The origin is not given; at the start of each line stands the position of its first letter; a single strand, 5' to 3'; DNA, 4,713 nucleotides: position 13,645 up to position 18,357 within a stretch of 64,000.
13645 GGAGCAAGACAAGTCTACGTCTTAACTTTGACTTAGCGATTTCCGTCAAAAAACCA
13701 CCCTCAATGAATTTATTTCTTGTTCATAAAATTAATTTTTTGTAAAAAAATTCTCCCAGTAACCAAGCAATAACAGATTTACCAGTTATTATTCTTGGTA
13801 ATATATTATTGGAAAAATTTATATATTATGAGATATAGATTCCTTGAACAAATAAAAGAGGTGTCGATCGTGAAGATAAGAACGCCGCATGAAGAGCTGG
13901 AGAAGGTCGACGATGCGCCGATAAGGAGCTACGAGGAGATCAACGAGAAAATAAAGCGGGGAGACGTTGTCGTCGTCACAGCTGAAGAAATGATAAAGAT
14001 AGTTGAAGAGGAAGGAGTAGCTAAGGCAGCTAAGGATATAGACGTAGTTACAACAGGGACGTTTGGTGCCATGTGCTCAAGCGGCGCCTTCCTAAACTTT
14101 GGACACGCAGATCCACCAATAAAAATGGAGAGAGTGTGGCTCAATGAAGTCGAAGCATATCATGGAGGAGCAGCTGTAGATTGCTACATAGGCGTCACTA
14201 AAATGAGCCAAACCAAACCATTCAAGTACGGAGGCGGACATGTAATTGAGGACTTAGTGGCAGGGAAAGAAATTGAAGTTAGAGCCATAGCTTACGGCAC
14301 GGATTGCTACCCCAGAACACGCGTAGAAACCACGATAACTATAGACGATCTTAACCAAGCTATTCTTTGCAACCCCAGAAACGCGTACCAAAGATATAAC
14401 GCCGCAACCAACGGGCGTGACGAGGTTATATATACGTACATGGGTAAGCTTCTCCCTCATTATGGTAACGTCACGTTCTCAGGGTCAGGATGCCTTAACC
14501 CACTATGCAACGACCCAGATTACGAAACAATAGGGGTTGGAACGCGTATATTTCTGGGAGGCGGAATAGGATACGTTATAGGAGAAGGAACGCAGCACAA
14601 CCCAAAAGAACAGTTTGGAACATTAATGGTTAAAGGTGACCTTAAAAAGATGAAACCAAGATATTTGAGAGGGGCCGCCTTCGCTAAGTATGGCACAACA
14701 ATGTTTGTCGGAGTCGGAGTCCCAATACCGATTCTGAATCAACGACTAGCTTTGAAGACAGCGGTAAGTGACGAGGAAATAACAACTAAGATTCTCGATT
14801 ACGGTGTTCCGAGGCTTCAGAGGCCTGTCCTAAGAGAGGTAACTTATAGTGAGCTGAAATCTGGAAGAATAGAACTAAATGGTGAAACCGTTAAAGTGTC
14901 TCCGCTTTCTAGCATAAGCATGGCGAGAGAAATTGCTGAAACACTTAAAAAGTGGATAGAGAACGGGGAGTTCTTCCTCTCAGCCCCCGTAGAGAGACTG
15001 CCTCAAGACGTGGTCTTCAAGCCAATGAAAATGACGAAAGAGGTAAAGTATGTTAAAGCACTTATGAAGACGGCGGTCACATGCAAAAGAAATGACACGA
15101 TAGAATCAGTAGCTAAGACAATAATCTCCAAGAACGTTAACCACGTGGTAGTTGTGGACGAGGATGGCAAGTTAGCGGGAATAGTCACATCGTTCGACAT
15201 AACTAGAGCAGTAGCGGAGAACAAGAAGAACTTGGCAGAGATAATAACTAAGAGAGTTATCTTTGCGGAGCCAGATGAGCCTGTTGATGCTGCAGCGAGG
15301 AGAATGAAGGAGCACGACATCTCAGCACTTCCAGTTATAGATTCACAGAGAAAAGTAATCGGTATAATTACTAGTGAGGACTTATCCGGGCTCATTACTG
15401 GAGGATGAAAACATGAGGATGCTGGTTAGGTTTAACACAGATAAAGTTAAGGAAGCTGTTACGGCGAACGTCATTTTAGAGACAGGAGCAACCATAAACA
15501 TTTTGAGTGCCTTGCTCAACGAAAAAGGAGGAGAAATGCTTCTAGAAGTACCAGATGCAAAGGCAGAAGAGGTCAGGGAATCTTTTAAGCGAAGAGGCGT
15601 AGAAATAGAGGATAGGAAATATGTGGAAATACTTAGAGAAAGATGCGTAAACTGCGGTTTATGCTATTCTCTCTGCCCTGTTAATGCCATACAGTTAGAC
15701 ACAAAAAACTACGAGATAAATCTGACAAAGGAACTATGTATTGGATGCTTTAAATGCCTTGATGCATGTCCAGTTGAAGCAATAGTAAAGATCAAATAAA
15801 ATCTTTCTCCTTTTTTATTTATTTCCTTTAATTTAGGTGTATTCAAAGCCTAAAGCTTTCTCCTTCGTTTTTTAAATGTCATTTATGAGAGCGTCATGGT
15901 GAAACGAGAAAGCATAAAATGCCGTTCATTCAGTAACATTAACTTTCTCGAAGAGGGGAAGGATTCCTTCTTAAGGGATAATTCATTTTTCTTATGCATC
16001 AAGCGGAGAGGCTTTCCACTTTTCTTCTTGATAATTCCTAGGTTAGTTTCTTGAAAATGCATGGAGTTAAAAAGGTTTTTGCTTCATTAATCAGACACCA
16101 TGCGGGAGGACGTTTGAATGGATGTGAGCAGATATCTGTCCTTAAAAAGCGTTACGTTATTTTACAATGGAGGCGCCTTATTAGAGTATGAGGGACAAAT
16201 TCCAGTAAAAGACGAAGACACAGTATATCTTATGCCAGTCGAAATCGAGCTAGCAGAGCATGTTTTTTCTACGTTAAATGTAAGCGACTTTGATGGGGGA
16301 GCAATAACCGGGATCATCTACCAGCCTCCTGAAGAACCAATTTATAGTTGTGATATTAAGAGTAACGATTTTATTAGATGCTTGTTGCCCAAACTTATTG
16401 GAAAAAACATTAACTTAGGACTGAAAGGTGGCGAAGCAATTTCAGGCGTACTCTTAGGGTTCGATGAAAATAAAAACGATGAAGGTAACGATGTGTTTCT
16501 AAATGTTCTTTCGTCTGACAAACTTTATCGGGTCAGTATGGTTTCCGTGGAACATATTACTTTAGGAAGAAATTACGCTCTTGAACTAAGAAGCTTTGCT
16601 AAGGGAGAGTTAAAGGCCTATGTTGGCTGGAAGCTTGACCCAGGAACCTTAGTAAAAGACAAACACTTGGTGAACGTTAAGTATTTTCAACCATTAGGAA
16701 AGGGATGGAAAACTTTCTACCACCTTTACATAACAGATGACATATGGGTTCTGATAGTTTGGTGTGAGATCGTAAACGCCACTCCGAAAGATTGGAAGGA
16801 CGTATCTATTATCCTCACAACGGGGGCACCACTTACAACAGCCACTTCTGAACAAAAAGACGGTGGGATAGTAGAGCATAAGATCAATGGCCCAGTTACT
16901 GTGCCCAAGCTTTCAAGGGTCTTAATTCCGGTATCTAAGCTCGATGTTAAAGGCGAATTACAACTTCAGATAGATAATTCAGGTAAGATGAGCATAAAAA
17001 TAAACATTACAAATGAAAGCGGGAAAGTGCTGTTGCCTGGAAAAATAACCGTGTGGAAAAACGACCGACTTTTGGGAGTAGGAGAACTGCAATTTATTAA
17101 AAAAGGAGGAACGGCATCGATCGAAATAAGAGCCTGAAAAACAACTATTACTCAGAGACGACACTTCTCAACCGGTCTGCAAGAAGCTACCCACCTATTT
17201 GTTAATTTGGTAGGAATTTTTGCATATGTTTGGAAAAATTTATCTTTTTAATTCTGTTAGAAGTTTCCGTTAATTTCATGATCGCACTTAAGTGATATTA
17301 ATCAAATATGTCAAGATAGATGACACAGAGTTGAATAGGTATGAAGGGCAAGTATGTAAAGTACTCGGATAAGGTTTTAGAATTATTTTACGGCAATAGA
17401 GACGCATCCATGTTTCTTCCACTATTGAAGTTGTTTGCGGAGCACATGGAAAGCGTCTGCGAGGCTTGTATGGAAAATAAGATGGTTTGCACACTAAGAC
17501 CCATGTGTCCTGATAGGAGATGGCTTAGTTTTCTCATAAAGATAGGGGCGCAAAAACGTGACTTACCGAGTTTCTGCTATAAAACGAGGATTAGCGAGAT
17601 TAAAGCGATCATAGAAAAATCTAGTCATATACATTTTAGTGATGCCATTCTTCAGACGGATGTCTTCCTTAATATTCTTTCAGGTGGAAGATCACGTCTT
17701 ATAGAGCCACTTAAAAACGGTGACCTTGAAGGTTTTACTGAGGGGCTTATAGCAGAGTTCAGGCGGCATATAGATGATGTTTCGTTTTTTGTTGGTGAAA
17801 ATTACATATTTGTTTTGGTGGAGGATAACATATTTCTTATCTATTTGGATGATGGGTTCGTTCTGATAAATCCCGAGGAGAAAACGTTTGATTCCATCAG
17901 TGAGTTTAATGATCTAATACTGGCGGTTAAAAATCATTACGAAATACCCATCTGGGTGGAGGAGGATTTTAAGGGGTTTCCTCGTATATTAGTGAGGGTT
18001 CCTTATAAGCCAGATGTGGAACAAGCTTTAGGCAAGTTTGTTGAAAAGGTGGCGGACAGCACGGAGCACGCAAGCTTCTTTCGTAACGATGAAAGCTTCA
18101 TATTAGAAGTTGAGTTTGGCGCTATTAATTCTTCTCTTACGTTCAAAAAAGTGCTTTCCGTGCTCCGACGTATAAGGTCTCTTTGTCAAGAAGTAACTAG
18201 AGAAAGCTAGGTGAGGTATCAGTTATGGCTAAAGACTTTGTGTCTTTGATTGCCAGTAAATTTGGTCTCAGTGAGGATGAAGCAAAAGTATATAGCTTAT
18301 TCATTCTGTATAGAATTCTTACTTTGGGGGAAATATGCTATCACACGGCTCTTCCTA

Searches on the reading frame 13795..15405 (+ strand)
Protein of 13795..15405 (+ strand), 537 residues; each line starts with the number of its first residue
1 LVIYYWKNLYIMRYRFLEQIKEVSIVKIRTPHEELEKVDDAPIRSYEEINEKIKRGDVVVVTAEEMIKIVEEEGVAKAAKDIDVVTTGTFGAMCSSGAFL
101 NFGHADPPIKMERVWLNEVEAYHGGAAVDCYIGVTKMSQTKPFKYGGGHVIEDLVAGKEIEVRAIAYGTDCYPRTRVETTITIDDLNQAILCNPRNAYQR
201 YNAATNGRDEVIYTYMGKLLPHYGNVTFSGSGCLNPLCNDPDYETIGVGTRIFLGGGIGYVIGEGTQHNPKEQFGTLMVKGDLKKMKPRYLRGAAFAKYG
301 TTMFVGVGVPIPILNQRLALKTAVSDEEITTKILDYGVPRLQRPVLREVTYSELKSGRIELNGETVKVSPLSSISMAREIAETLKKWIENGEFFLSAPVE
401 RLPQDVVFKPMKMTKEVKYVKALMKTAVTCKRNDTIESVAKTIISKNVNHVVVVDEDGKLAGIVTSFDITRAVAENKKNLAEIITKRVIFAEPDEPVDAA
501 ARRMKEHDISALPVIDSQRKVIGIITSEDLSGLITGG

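Call 3: search_protein_families(library=pfam, proteins=[window:13795-15405:+], max_evalue=1)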
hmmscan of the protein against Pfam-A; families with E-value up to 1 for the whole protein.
window:13795-15405:+ (537 aa): 5 families
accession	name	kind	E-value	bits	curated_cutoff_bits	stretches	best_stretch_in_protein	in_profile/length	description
PF01837.22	HcyBio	-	7.1e-152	505.7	26.2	1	58-395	1-349/349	Homocysteine biosynthesis enzyme, sulfur-incorporation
PF00571.33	CBS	-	3.2e-27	95.1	24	2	481-532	2-53/57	CBS domain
PF18438.7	Glyco_hydro_38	-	0.089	13.3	28.4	0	481-525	22-64/111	Glycosyl hydrolases family 38 C-terminal domain 1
PF23846.1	Cache_WalK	-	0.14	13.1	27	1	437-526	3-89/92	WalK sensor protein kinase Chache domain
PF05198.21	IF3_N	-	0.15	12.7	26.9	0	449-484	8-43/70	Translation initiation factor IF-3, N-terminal domain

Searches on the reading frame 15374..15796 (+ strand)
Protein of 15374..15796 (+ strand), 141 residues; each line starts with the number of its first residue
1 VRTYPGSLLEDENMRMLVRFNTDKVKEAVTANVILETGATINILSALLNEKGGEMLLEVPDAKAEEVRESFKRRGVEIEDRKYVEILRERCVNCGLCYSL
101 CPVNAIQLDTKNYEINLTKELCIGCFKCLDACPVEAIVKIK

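Call 3: search_protein_families(library=pfam, proteins=[window:15374-15796:+], max_evalue=1)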
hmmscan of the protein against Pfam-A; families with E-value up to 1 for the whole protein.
window:15374-15796:+ (141 aa): 19 families
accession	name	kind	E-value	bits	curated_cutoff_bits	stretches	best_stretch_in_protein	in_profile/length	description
PF14697.11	Fer4_21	-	7.7e-17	61.6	35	2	86-137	3-57/59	4Fe-4S dicluster domain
PF12838.12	Fer4_7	-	1.5e-13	51.4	27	2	90-136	1-52/52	4Fe-4S dicluster domain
PF00037.32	Fer4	-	2.7e-13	49.6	21.1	2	85-107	2-24/24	4Fe-4S binding domain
PF12837.12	Fer4_6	-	3.5e-11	42.9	25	2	84-106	2-24/24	4Fe-4S binding domain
PF13237.11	Fer4_10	-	2.1e-10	40.8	25.5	1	86-133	4-53/53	4Fe-4S dicluster domain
PF13187.11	Fer4_9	-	1.8e-09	37.9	27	1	90-137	1-52/52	4Fe-4S dicluster domain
PF12797.12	Fer4_2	-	7.2e-09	35.5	24.5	2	83-103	2-22/22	4Fe-4S binding domain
PF13484.11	Fer4_16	-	8e-09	36.6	30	2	90-112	1-21/66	4Fe-4S double cluster binding domain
PF25160.1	LdpA_Fe-S-bd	-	1.4e-08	34.8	27.6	2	84-108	21-45/49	LdpA Fe-S cluster-binding domain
PF09383.16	NIL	-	2.4e-07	31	24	1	18-79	5-72/73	NIL domain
PF12798.12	Fer4_3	-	2.6e-07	31.4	27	2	122-136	1-15/15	4Fe-4S binding domain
PF12800.12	Fer4_4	-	1.8e-06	28.2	24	2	89-103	2-16/17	4Fe-4S binding domain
PF13746.11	Fer4_18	-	7.8e-05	23.3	27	1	85-133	55-96/114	4Fe-4S dicluster domain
PF13183.11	Fer4_8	-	0.00014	22.8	27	2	86-104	49-67/68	4Fe-4S dicluster domain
PF17179.9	Fer4_22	-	0.0006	21.1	27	2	111-135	70-94/95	4Fe-4S dicluster domain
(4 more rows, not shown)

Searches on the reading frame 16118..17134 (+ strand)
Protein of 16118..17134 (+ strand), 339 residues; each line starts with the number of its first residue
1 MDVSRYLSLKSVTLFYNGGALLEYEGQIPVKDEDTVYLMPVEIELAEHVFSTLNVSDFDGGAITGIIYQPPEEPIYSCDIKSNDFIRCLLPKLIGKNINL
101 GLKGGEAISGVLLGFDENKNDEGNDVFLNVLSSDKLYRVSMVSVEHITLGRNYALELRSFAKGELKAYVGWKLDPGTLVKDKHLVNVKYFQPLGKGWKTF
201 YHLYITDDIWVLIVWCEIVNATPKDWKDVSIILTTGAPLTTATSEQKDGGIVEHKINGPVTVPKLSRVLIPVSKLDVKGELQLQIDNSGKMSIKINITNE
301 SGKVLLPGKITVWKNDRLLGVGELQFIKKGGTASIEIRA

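Call 3: search_protein_families(library=pfam, proteins=[window:16118-17134:+], max_evalue=1)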
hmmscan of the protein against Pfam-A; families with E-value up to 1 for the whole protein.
window:16118-17134:+ (339 aa): 3 families
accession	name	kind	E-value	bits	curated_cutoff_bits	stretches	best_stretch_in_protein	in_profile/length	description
PF01423.28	LSM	-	0.0011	19.1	23.4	1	90-120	3-33/66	LSM domain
PF13598.12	DUF4139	-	0.004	17.3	31.8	1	194-241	9-58/205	Domain of unknown function (DUF4139)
PF14438.12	SM-ATX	-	0.17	12.5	29.8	1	88-121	6-36/81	Ataxin 2 SM domain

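Call 4: search_protein_families(library=ncbifam, proteins=[window:16118-17134:+], max_evalue=1)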
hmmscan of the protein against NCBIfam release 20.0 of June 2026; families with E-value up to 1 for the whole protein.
window:16118-17134:+ (339 aa): 1 family
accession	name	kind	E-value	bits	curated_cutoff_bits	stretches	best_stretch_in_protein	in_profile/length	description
TIGR02231.1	TIGR02231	subfamily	0.00026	19.8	112.6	1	246-334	318-409/524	mucoidy inhibitor MuiA family protein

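Call 103: search_protein_families(library=padloc, proteins=[window:16118-17134:+], max_evalue=0.01)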
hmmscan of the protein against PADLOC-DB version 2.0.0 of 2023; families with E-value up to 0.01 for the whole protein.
window:16118-17134:+ (339 aa): 0 families

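Call 104: search_protein_families(library=phrogs, proteins=[window:16118-17134:+], max_evalue=0.001)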
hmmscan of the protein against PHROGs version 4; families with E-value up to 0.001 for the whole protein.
window:16118-17134:+ (339 aa): 0 families

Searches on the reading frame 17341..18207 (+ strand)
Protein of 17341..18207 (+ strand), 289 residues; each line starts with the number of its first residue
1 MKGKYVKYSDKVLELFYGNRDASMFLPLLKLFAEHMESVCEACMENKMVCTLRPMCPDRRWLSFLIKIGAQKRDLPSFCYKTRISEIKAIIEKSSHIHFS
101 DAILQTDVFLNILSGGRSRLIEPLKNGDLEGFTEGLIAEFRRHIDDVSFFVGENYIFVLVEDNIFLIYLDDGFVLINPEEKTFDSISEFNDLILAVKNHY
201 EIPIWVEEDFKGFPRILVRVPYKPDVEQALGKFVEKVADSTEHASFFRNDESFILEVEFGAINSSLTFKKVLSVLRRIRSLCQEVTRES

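Call 3: search_protein_families(library=pfam, proteins=[window:17341-18207:+], max_evalue=1)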
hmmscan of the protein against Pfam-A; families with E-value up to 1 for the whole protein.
window:17341-18207:+ (289 aa): 0 families

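Call 4: search_protein_families(library=ncbifam, proteins=[window:17341-18207:+], max_evalue=1)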
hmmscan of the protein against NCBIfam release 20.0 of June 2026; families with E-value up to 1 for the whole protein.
window:17341-18207:+ (289 aa): 0 families

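Call 69: find_homologous_proteins(query=window:17341-18207:+, max_evalue=0.001)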
Query window:17341-18207:+ (289 aa): 16 proteins with E <= 0.001 among 997 candidates.
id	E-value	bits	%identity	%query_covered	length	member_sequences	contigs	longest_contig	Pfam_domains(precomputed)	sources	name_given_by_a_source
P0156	9.9e-190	647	100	100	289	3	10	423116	-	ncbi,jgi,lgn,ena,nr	ncbi:MAG: hypothetical protein QXN15_00580 [Candidatus Jordarchaeales archaeon]|nr:hypothetical prot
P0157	3.8e-154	530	77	100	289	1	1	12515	-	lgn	-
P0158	5.2e-153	526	78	99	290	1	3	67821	-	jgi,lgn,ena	-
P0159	4.0e-129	448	69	98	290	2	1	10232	-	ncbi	-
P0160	2.1e-123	429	66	99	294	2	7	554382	-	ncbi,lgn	ncbi:MAG: hypothetical protein QXK94_00645 [Candidatus Jordarchaeales archaeon]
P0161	4.8e-109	382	57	100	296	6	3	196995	-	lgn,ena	-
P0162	2.3e-47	180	34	100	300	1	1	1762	-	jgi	jgi:hypothetical protein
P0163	3.4e-47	179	34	100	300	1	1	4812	-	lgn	-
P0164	6.1e-47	178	34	100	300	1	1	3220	-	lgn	-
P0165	8.1e-47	178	34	100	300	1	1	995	-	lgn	-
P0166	1.3e-46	177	34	100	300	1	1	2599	-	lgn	-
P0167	5.0e-46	175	34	100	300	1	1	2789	-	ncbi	-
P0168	5.1e-46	175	34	100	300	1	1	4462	-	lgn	-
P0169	7.1e-45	171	34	100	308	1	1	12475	-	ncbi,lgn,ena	-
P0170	4.2e-43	166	34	100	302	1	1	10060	-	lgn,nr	nr:hypothetical protein [Candidatus Freyarchaeota archaeon]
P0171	7.9e-43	165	33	100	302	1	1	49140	-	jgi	-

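Call 72: find_encoding_contigs(protein=P0160, flank=9000, max_places=2)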
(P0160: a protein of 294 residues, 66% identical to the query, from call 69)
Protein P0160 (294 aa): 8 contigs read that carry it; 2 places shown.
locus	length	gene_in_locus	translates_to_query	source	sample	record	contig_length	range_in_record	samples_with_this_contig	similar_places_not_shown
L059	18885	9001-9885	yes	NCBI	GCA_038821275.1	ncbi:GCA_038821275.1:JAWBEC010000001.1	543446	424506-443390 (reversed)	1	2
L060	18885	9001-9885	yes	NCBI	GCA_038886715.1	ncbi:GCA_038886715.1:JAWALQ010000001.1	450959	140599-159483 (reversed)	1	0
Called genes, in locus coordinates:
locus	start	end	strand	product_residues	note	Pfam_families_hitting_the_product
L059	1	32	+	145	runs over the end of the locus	-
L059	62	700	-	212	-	-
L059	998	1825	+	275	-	PF01261:AP_endonuc_2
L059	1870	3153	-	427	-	-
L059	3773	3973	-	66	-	-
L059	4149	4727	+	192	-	PF02887:PK_C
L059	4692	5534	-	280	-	-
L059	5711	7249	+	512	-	PF01837:HcyBio, PF00571:CBS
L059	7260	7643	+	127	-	PF09383:NIL (weak), PF12838:Fer4_7 (weak), PF00037:Fer4, PF13237:Fer4_10, PF14697:Fer4_21, PF12838:Fer4_7, PF13187:Fer4_9, PF00037:Fer4 (weak), +8 more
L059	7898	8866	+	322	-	-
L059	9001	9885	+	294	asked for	-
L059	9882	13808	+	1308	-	-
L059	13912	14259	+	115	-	-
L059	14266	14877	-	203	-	PF00227:Proteasome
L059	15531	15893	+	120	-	-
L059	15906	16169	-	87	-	-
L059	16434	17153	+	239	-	PF00254:FKBP_C (weak), PF22199:FKBP26_IF, PF18046:FKBP26_C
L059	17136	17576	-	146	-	PF03684:UPF0179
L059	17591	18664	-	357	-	PF00465:Fe-ADH, PF13685:Fe-ADH_2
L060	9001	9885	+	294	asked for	-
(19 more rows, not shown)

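Call 73: find_encoding_contigs(protein=P0171, flank=9000, max_places=2)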
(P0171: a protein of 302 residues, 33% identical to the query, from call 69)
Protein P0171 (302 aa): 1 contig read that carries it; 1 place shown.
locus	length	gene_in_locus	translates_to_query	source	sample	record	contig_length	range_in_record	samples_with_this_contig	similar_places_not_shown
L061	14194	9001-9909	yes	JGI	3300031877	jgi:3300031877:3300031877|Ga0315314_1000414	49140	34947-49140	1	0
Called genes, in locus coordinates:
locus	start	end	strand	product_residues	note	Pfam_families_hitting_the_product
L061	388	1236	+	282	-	-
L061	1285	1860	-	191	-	PF02887:PK_C (weak)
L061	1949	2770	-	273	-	PF01261:AP_endonuc_2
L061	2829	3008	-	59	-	-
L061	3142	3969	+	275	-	-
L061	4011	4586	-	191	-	-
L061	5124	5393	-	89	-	-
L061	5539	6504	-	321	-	-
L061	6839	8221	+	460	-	PF13598:DUF4139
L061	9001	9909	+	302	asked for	-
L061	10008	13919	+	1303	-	-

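Call 85: predict_structure(alignment_id=A4)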
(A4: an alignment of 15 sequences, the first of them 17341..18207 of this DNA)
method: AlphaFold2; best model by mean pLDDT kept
length: 289 residues; sequences in the alignment: 15
mean_pLDDT: 84.1   pTM: 0.81
mean pLDDT of the five models: 84.1, 83.8, 82.5, 81.4, 79.2
residues with pLDDT >= 90: 119; 70-90: 130; 50-70: 38; < 50: 2
segments of 3 or more residues with pLDDT < 50: none
pLDDT, mean of each block of 10 residues (from residue 1): 74 75 74 76 64 61 87 83 86 66 90 83 89 92 88 92 90 91 90 93 82 87 90 94 92 93 86 94 77
secondary structure, 60 per line:
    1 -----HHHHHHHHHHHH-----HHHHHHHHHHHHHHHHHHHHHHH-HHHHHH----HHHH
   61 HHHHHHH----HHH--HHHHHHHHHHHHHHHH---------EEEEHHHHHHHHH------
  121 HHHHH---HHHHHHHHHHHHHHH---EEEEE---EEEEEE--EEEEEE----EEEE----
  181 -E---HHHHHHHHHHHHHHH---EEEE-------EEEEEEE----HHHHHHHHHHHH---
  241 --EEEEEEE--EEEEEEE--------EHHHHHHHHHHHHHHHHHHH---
elements in order: H6-17 H23-45 H47-52 H57-67 H77-92 E102-105 H106-114 H121-125 H129-143 E147-151 E155-160 E163-168 E173-176 H186-200 E204-207 E215-221 H226-237 E243-249 E252-258 H268-286

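Call 90: search_protein_families(library=pfam, proteins=[L061:6839-8218:+, L061:9001-9906:+, L059:7898-8863:+, L059:13912-14256:+], max_evalue=0.01)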
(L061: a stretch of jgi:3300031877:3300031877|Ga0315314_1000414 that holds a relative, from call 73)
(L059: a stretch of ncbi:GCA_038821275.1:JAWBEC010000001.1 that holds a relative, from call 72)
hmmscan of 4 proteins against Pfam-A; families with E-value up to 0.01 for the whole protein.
L061:6839-8218:+ (460 aa): 1 family
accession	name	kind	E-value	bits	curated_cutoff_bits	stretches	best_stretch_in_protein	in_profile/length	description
PF13598.12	DUF4139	-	2e-08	34.6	31.8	1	226-457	33-199/205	Domain of unknown function (DUF4139)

L061:9001-9906:+ (302 aa): 0 families

L059:7898-8863:+ (322 aa): 1 family
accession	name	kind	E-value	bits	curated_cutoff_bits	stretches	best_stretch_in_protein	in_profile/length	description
PF13598.12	DUF4139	-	6.5e-05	23.2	31.8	1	173-272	9-100/205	Domain of unknown function (DUF4139)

L059:13912-14256:+ (115 aa): 0 families

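Call 103: search_protein_families(library=padloc, proteins=[window:17341-18207:+], max_evalue=0.01)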
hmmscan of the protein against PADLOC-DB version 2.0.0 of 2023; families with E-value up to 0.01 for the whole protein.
window:17341-18207:+ (289 aa): 0 families

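Call 104: search_protein_families(library=phrogs, proteins=[window:17341-18207:+], max_evalue=0.001)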
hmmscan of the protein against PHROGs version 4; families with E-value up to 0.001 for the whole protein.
window:17341-18207:+ (289 aa): 0 families
